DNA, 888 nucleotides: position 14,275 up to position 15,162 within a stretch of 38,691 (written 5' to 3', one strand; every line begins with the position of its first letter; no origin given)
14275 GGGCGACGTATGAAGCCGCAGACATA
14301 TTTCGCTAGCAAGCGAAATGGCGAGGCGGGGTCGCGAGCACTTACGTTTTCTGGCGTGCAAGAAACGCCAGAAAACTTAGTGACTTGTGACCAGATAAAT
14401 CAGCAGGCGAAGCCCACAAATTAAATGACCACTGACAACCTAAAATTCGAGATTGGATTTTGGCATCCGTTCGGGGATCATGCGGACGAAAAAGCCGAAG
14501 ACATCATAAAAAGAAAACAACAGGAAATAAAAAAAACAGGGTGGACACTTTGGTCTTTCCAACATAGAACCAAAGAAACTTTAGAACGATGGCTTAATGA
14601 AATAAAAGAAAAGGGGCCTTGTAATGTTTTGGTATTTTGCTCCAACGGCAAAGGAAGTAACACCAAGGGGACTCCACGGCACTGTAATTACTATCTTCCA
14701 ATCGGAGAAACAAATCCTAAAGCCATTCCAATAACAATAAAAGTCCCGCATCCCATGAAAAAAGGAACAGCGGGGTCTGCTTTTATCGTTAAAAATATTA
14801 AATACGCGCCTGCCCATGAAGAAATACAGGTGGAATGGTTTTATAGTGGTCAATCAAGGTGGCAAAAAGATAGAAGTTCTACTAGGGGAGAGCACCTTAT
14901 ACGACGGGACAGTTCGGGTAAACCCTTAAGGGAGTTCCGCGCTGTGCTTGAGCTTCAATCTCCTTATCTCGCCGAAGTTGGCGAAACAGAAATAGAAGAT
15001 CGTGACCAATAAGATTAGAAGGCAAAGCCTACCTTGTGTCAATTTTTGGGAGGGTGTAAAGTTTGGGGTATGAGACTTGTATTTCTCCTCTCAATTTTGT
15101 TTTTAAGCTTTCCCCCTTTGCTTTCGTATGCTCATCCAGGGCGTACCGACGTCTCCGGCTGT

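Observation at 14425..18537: Low-GC accessory block next to the tRNA cluster: KAP-family NTPase plus uncharacterised neighbours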

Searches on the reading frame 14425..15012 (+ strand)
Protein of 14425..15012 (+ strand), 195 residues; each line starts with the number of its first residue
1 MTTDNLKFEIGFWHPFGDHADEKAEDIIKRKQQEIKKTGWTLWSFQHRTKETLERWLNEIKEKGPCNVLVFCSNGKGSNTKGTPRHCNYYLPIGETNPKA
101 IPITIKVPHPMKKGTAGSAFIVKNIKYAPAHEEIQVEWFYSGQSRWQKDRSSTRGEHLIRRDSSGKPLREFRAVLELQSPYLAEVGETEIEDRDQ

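Call 4: search_protein_families(library=pfam, proteins=[window:14425-15012:+], max_evalue=0.01)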
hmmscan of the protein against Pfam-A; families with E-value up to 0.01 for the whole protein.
window:14425-15012:+ (195 aa): 0 families

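Call 5: search_protein_families(library=padloc, proteins=[window:14425-15012:+], max_evalue=0.01)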
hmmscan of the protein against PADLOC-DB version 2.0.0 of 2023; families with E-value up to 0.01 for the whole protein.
window:14425-15012:+ (195 aa): 0 families

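Call 6: search_protein_families(library=ncbifam, proteins=[window:14425-15012:+], max_evalue=0.01)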
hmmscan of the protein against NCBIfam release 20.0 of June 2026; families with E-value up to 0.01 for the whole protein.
window:14425-15012:+ (195 aa): 0 families

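Call 10: find_homologous_proteins(query=window:14425-15012:+)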
Query window:14425-15012:+ (195 aa): 94 proteins with E <= 0.001 among 116 candidates.
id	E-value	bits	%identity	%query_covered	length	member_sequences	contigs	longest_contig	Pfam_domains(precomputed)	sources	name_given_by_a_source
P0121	2.8e-69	251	60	95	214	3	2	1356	-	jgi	-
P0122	8.5e-64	233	59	93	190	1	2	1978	-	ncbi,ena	-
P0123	1.0e-61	226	57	95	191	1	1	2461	-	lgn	-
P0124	2.5e-61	225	58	95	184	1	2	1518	-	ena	-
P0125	8.6e-61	223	53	96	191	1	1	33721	-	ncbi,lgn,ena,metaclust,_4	metaclust:\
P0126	1.3e-60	223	56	95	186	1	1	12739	-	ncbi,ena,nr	ncbi:MAG: hypothetical protein A2Z52_01895 [Candidatus Moranbacteria bacterium RBG_19FT_COMBO_42_6]|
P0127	8.3e-60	220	58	95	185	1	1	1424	-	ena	-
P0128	2.7e-59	218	58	94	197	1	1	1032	-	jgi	jgi:hypothetical protein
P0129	3.0e-59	218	58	95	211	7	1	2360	-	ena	-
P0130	3.6e-59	218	56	95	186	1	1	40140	-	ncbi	ncbi:MAG: hypothetical protein V1719_02990 [Patescibacteria group bacterium]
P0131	4.9e-59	218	58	95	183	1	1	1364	-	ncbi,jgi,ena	jgi:hypothetical protein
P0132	1.8e-58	216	53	94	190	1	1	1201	-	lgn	-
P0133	2.7e-58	215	56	95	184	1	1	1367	-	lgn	-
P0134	6.1e-58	214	52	92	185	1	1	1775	-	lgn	-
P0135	9.5e-58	213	55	95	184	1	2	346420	-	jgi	jgi:hypothetical protein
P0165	4.6e-50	188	53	91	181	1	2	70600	-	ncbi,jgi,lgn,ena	ncbi:MAG: hypothetical protein WCW46_01675 [Candidatus Paceibacterota bacterium]|jgi:hypothetical pr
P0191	2.4e-34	137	45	93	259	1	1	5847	-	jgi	jgi:hypothetical protein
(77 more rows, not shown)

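Call 19: find_related_loci(query=A2, collection=metagenome_contigs, flank=8000)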
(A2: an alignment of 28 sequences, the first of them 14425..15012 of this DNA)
Query A2 (195 aa) in metagenome_contigs; peptide patterns used: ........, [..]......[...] (x = any residue, [..] = any of these).
391 stretches matched a pattern; 155 encode a relative of the query (tblastn E <= 1e-3); the best 80 are kept; 80 distinct loci.
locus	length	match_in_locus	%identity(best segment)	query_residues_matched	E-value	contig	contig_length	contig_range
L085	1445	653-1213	60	1-186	6e-76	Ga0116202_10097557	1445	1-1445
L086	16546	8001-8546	59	8-191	2e-66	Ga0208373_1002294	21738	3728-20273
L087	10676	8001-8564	53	1-188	8e-65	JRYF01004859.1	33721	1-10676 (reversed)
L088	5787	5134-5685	58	1-186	2e-64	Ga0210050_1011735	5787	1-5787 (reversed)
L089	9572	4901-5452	56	1-186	2e-64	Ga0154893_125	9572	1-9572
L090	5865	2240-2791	58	1-186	2e-64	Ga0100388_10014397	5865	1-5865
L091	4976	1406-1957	58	1-186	2e-64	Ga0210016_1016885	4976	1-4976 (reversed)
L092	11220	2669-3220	58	1-186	1e-64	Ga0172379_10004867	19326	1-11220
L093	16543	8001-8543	54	1-185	7e-61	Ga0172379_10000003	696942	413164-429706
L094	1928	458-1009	54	1-186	2e-61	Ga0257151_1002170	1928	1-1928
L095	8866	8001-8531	56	6-186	2e-59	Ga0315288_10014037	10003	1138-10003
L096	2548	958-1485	54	7-186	3e-58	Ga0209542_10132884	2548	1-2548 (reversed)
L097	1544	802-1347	52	1-186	4e-60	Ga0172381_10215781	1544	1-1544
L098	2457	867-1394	54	7-186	2e-58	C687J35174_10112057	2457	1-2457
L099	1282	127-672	53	1-186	1e-60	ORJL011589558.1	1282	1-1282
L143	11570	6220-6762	41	10-190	2e-37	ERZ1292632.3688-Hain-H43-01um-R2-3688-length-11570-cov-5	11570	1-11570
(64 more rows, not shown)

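Call 20: predict_structure(alignment_id=A2)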
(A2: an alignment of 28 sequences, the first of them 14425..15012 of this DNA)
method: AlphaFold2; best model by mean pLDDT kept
length: 195 residues; sequences in the alignment: 28
mean_pLDDT: 89.5   pTM: 0.87
mean pLDDT of the five models: 89.5, 89.6, 88.0, 87.7, 87.6
residues with pLDDT >= 90: 137; 70-90: 47; 50-70: 5; < 50: 6
segments of 3 or more residues with pLDDT < 50: 192-195
pLDDT, mean of each block of 10 residues (from residue 1): 71 94 95 98 95 96 96 87 85 97 91 84 91 89 88 88 92 96 90 46
secondary structure, 60 per line:
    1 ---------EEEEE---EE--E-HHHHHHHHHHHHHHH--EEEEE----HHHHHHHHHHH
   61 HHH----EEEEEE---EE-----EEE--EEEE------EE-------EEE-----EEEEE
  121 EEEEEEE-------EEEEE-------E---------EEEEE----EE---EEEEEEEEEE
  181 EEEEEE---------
elements in order: E10-14 H24-38 E41-45 H50-63 E68-73 E84-86 E89-92 E108-110 E116-127 E135-139 E157-161 E171-186
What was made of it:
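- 14425..15012 (+): 195-aa protein of a conserved family of unknown function. The sources that name an organism all say Patescibacteria. It is not linked to the KAP gene. AF2 pLDDT 89.5 (call 20).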

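Call 47: search_solved_structures(query=A2, max_evalue=10, show_alignments=2)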
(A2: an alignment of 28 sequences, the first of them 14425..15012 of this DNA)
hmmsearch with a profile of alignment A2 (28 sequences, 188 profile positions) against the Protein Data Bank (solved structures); distinct sequences matched with E-value up to 10: 2.
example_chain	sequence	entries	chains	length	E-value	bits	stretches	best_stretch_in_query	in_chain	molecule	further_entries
2xsg_A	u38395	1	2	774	0.49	13.5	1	9-65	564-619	CCMAN5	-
4aq0_A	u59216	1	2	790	0.51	13.4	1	9-65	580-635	CCMAN5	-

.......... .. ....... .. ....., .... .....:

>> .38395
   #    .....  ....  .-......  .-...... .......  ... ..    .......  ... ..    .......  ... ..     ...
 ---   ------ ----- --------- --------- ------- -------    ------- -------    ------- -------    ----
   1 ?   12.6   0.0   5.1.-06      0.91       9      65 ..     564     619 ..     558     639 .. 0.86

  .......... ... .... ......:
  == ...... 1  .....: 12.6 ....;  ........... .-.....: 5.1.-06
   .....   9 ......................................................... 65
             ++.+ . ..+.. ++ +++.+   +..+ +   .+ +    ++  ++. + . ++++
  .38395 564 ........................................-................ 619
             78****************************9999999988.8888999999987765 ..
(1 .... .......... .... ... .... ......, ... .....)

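Call 48: search_protein_families(library=pfam, alignment_id=A2, max_evalue=1)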
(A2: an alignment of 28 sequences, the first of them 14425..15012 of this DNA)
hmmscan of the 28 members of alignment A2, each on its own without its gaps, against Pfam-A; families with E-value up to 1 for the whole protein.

A. member 1, window:14425-15012:+ (195 aa): 2 families
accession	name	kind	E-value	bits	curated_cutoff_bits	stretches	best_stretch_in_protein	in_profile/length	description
PF03129.25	HGTP_anticodon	-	0.11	13.1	21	1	162-192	36-66/94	Anticodon binding domain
PF25562.1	CNBH_CNNM2_C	-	0.15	12.1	27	1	3-41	90-128/172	Metal transporter CNNM2-like, C-terminal CNBH domain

B. families by the number of members that match (of 28 scanned): 10 families
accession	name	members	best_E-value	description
PF24405.1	Pua-like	1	0.0048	Pua-like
PF02191.22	OLF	1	0.027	Olfactomedin-like domain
PF11141.13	DUF2914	1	0.04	Protein of unknown function (DUF2914)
PF21198.3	ASH2L-like_WH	1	0.041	Set1/Ash2 histone methyltransferase complex subunit ASH2-like, WH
PF22991.1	Lock_Gag1-like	1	0.083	Gag1-like, lock domain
PF03129.25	HGTP_anticodon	1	0.11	Anticodon binding domain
PF21817.3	CapR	1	0.11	CapR homology domain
PF11931.14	SF3a60_Prp9_C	1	0.12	SF3a60/Prp9 C-terminal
PF25562.1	CNBH_CNNM2_C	1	0.15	Metal transporter CNNM2-like, C-terminal CNBH domain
PF18755.6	RAMA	1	0.19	Restriction Enzyme Adenine Methylase Associated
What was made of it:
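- On PUA-like modified-base readers (YTH/EVE/ASCH), considered for the 195-aa protein: One family member hits Pfam PF24405 Pua-like at E 0.005 (call 48).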

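Call 70: search_protein_families(library=phrogs, proteins=[window:14425-15012:+], max_evalue=0.01)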
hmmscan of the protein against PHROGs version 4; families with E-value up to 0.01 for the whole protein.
window:14425-15012:+ (195 aa): 0 families

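Call 77: search_protein_representatives(alignment_id=A2)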
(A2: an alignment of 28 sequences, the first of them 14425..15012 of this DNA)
Query: 28 sequences, 188 profile positions. Proteins with E-value up to 0.001 (for the whole library): 335; up to 1e-10: 220; up to 1e-30: 96. The best 150 are listed.
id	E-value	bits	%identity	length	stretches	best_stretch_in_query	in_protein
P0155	1.2e-72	260.1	-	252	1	1-186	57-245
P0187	2.0e-70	252.8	-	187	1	3-185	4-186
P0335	2.4e-68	246.1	-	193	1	5-187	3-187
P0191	3.3e-67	242.3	-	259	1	3-187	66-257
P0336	1.7e-66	240.1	-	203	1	4-187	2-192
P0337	9.3e-66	237.6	-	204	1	3-186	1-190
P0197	3.4e-65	235.8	-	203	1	3-186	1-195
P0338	1.1e-64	234.1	-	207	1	4-186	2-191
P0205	1.8e-64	233.5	-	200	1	3-186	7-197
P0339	2.2e-64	233.1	-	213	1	5-186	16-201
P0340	2.2e-63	229.9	-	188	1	4-185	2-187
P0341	5.1e-63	228.7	-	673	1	6-187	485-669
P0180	8.6e-63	227.9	-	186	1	4-186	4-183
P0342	9.4e-62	224.6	-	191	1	3-186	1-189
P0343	1.2e-61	224.2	-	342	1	4-186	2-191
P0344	1.2e-61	224.2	-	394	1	4-186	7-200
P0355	5.7e-57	209.0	-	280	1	6-185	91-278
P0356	6.2e-57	208.8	-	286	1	5-185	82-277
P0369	6.9e-51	189.1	-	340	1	3-185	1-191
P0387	9.2e-45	169.1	-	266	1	9-186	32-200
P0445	2.7e-25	105.7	-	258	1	9-185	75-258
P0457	2.9e-23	99.1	-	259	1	9-184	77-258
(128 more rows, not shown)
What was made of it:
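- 14425..15012 (+): 335 representatives at 50% clustering (call 77).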

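Call 78: search_protein_families(library=pfam, proteins=[P0341, P0343, P0344, P0369, P0355, P0356, P0387, P0445, P0457, P0191], max_evalue=0.01)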
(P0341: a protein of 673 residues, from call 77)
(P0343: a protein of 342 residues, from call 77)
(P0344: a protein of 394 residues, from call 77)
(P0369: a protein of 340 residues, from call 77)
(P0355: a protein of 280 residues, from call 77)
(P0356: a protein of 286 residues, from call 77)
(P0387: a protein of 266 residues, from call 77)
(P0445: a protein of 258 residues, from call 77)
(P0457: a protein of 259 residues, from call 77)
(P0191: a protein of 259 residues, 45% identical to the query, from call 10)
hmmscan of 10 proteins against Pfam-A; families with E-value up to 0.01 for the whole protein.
P0341 (673 aa): 0 families

P0343 (342 aa): 0 families

P0344 (394 aa): 0 families

P0369 (340 aa): 0 families

P0355 (280 aa): 0 families

P0356 (286 aa): 0 families

P0387 (266 aa): 0 families

P0445 (258 aa): 0 families

P0457 (259 aa): 0 families

P0191 (259 aa): 0 families
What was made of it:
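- Tried and rejected: No Pfam domain was found in the extra regions, so they gave no functional lead (call 78).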

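Call 82: fold_search(model_id=the predicted structure, library=pdb)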
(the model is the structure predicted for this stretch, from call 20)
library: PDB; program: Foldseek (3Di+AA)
matches with E <= 10: 508; with E <= 0.001: 0
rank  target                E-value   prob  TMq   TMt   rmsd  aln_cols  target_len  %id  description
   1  7a1v_A                2.5e-01  0.14  0.23  0.28  15.0       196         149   11  Crystal structure of YTHDF2 in complex with m1A (released 2021-08-25)
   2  7yz8_F                3.6e-01  0.14  0.19  0.20  10.3       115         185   11  Triclinic crystal structure of YTHDF1 YTH domain (544AVV546 mutant) (released 2023-03-01)
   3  4urr_B                3.6e-01  0.04  0.11  0.06  14.6       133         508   11  Tailspike protein of Sf6 bacteriophage bound to Shigella flexneri O- antigen octasaccharide fragment (released 2015-07-15)
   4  4urr_A                3.6e-01  0.04  0.11  0.06  14.6       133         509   11  Tailspike protein of Sf6 bacteriophage bound to Shigella flexneri O- antigen octasaccharide fragment (released 2015-07-15)
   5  7ql7_B                3.8e-01  0.15  0.20  0.21  10.1       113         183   13  Crystal structure of YTHDF1 YTH domain in complex with the ebsulfur derivative compound 9 (released 2022-11-23)
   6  7yz8_H                4.0e-01  0.14  0.19  0.20   9.2       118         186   13  Triclinic crystal structure of YTHDF1 YTH domain (544AVV546 mutant) (released 2023-03-01)
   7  6xwu                  4.2e-01  0.02  0.11  0.14  17.2       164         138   13  Crystal structure of drosophila melanogaster CENP-C cumin domain (released 2020-04-01)
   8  7yz8_I                4.5e-01  0.10  0.17  0.18  10.3       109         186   13  Triclinic crystal structure of YTHDF1 YTH domain (544AVV546 mutant) (released 2023-03-01)
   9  6o2k_B                4.5e-01  0.02  0.10  0.11  14.2        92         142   16  Drosophila melanogaster CENP-C cupin domain (released 2019-08-21)
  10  9h35_C                4.7e-01  0.13  0.17  0.23   9.7       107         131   11  Crystal structure of the YTHDC2 YTH domain (released 2024-10-30)
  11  6tr4_A                5.6e-01  0.02  0.09  0.05  14.0        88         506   12  Ruminococcus gnavus GH29 fucosidase E1_10125 D221A mutant in complex with fucose (released 2020-10-28)
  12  7yye_B                5.9e-01  0.11  0.19  0.20   9.4       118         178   14  Orthorombic crystal structure of YTHDF1 YTH domain (G459N mutant) form I (released 2023-03-01)
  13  7yz8_E                5.9e-01  0.08  0.16  0.17   9.4       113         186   11  Triclinic crystal structure of YTHDF1 YTH domain (544AVV546 mutant) (released 2023-03-01)
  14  6xwv_A                6.3e-01  0.03  0.10  0.14  14.2        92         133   16  Crystal structure of drosophila melanogaster CENP-C bound to CAL1 (released 2020-04-01)
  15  6tr3                  6.3e-01  0.02  0.09  0.05  14.0        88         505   12  Ruminococcus gnavus GH29 fucosidase E1_10125 in complex with fucose (released 2020-10-28)
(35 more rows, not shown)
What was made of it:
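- On PUA-like modified-base readers (YTH/EVE/ASCH), considered for the 195-aa protein: Foldseek's best E is 0.25 with TM about 0.2 (call 82).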

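Call 98: find_encoding_contigs(protein=P0165, flank=10000, max_places=1)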
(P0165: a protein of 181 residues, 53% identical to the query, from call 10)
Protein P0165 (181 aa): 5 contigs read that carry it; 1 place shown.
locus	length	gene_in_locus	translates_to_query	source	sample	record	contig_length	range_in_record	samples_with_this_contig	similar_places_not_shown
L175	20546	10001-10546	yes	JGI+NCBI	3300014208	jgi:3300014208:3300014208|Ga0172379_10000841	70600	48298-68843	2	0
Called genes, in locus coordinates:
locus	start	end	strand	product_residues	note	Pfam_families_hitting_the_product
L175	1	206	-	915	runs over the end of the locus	PF00005:ABC_tran (faint), PF02463:SMC_N (faint), PF13191:AAA_16 (faint), PF13555:AAA_29 (faint), PF20703:nSTAND1 (faint), PF13304:AAA_21 (faint), PF17760:UvrA_inter, PF00684:DnaJ_CXXCXGXG (faint)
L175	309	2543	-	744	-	PF04851:ResIII, PF17757:UvrB_inter, PF27431:UvrB_3rd, PF00271:Helicase_C, PF12344:UvrB, PF02151:UVR (weak)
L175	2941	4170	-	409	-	PF00239:Resolvase, PF07508:Recombinase, PF13408:Zn_ribbon_recom (weak)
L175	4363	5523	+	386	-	PF13651:EcoRI_methylase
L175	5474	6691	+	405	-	PF03235:GmrSD_N, PF01844:HNH (weak)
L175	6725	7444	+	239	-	-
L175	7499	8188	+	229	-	PF10881:DUF2726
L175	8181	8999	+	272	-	PF00565:SNase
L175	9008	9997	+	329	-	PF02618:YceG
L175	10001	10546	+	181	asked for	-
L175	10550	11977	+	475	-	PF13644:DKNYY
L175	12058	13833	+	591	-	-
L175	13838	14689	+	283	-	PF01471:PG_binding_1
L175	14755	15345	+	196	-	-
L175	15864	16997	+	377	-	-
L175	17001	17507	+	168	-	PF00293:NUDIX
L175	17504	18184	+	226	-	PF03575:Peptidase_S51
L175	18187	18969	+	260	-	PF01909:NTP_transf_2, PF18765:Polbeta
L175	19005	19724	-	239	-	PF00300:His_Phos_1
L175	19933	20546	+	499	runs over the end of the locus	PF02463:SMC_N (faint), PF03193:RsgA_GTPase (faint), PF13476:AAA_23 (faint), PF00004:AAA (faint), PF00005:ABC_tran, PF12848:ABC_tran_Xtn, PF00005:ABC_tran, PF13304:AAA_21 (weak), +9 more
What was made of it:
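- A fourth genome with the same tRNA pair has a recombinase-borne island of restriction-type genes after tRNA-Glu (call 98).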

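Call 99: find_encoding_contigs(protein=P0125, flank=8000, max_places=1)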
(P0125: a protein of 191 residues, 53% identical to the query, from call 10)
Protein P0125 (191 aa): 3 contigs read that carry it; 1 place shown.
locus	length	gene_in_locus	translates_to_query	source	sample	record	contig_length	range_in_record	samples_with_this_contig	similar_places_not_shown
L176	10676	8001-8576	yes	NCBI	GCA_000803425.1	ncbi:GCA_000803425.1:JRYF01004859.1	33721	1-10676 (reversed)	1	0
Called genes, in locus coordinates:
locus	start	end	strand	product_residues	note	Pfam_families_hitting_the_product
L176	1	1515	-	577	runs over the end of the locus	PF00496:SBP_bac_5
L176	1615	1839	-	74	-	PF03840:SecG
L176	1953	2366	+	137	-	PF00520:Ion_trans (weak)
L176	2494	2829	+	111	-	PF00166:Cpn10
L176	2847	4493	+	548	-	PF00118:Cpn60_TCP1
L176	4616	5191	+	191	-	PF04011:LemA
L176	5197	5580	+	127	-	-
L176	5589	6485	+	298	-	PF01435:Peptidase_M48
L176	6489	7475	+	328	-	PF11335:DUF3137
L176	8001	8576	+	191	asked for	-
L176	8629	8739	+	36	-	-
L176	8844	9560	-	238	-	-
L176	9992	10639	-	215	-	-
